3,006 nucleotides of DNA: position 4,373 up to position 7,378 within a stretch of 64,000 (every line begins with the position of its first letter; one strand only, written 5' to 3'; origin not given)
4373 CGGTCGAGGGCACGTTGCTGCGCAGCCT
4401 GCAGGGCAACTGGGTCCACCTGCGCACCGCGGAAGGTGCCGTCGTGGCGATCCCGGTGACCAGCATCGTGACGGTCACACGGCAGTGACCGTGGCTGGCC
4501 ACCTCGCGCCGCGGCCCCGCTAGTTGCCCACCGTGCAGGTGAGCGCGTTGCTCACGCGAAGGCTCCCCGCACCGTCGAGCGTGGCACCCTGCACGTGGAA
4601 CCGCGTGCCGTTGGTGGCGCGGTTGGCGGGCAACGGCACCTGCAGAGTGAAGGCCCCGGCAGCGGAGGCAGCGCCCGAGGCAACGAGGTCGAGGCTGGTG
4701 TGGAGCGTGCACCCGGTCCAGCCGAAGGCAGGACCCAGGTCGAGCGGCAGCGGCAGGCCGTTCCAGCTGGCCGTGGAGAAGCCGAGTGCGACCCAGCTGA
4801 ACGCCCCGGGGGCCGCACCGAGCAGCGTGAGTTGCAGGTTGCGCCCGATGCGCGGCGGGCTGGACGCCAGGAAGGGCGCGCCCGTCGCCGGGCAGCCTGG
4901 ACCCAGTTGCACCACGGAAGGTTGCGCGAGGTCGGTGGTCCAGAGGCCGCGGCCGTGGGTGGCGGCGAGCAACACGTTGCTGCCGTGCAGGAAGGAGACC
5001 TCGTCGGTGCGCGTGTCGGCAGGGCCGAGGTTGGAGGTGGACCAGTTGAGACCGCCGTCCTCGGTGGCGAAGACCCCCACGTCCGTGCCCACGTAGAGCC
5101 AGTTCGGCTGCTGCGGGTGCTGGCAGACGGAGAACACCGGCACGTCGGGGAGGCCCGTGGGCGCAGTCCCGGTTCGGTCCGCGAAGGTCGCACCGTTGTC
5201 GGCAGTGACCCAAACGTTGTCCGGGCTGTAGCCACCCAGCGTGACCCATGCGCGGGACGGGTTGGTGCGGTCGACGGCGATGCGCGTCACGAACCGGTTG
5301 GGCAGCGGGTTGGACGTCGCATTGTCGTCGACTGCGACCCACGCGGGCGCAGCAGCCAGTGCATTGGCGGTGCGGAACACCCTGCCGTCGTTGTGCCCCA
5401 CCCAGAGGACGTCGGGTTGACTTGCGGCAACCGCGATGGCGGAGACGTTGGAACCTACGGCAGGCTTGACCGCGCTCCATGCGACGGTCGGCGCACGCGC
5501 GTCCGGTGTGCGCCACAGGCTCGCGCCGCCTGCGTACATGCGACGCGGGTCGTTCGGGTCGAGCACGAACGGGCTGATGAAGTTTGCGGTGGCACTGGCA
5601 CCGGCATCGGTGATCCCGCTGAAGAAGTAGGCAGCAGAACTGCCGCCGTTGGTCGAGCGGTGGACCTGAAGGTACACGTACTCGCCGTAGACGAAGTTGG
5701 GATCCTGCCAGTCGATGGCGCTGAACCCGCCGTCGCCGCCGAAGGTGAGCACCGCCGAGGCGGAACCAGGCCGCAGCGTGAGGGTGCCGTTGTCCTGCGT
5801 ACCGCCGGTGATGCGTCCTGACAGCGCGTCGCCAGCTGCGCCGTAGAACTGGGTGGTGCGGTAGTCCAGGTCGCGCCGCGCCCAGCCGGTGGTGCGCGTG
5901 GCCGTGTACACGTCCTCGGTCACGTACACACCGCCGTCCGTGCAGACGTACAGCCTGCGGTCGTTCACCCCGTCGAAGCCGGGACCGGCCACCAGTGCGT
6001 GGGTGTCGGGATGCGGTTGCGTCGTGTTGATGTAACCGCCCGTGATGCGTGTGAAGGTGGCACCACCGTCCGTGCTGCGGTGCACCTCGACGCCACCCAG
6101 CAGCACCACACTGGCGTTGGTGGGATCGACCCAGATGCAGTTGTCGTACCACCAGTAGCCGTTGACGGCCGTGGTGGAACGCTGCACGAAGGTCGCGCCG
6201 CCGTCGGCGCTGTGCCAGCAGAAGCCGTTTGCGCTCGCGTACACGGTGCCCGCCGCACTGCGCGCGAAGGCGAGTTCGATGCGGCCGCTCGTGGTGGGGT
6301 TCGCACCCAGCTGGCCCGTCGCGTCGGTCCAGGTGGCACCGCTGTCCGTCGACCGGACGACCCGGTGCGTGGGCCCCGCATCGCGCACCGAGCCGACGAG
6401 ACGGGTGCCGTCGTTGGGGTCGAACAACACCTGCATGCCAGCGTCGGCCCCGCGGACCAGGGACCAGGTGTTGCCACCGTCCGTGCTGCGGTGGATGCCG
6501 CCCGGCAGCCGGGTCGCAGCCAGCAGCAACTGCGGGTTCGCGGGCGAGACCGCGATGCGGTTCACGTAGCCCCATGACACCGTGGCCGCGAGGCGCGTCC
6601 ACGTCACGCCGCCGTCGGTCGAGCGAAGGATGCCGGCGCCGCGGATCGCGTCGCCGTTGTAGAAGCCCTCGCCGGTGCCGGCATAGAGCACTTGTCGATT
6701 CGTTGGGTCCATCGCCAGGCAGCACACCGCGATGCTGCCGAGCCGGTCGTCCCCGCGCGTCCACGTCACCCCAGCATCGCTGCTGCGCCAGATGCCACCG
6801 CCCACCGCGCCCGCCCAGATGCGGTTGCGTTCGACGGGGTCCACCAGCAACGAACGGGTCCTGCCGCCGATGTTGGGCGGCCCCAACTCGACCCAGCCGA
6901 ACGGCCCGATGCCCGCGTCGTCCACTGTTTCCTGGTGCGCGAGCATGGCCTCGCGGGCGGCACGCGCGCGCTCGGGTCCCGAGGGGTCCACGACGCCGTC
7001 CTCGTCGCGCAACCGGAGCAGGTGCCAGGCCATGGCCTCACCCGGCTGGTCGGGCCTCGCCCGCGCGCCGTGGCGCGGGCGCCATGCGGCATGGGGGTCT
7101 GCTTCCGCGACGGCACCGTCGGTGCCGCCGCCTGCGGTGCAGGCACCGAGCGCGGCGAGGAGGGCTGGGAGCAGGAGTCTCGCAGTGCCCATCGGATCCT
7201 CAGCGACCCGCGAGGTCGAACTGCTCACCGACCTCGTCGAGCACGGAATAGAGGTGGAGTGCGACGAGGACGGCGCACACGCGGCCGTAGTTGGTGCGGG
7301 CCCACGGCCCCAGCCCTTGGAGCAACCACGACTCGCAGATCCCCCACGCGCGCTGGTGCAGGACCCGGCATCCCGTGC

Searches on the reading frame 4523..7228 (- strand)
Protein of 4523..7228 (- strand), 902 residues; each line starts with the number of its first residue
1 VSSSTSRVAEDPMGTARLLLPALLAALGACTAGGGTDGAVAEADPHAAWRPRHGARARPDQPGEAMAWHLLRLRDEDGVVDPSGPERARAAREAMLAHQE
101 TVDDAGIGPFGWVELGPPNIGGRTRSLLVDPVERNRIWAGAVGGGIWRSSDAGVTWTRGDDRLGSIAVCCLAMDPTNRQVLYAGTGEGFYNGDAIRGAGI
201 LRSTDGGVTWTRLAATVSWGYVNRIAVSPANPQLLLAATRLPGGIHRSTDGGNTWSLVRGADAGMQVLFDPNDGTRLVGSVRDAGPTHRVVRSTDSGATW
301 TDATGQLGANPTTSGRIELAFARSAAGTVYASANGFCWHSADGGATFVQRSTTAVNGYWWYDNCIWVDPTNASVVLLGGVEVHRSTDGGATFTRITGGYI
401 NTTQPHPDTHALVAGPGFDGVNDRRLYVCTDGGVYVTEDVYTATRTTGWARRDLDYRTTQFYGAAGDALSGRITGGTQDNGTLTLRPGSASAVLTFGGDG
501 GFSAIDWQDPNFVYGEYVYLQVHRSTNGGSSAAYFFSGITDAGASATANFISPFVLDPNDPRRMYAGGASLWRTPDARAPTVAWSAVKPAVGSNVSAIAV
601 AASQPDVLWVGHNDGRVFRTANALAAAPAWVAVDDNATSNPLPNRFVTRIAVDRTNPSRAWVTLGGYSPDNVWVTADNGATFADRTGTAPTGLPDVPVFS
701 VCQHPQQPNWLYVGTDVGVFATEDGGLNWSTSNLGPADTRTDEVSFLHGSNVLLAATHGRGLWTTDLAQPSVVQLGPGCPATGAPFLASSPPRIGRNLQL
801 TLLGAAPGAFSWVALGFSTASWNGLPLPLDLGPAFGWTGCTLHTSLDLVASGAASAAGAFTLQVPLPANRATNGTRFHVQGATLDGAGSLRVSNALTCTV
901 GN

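Call 59: search_protein_families(library=pfam, proteins=[window:4523-7228:-], max_evalue=0.001)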
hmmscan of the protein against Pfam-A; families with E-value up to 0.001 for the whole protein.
window:4523-7228:- (902 aa): 3 families
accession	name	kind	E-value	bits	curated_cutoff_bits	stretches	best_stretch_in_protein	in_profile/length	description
PF15902.12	Sortilin-Vps10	-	2.6e-17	63.2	33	2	146-258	3-112/446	Sortilin, neurotensin receptor 3,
PF13088.12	BNR_2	-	4.2e-06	26.8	31.4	1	170-304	55-202/277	BNR repeat-like domain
PF02012.26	BNR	-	4.3e-06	26.3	27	0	202-211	2-11/12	BNR/Asp-box repeat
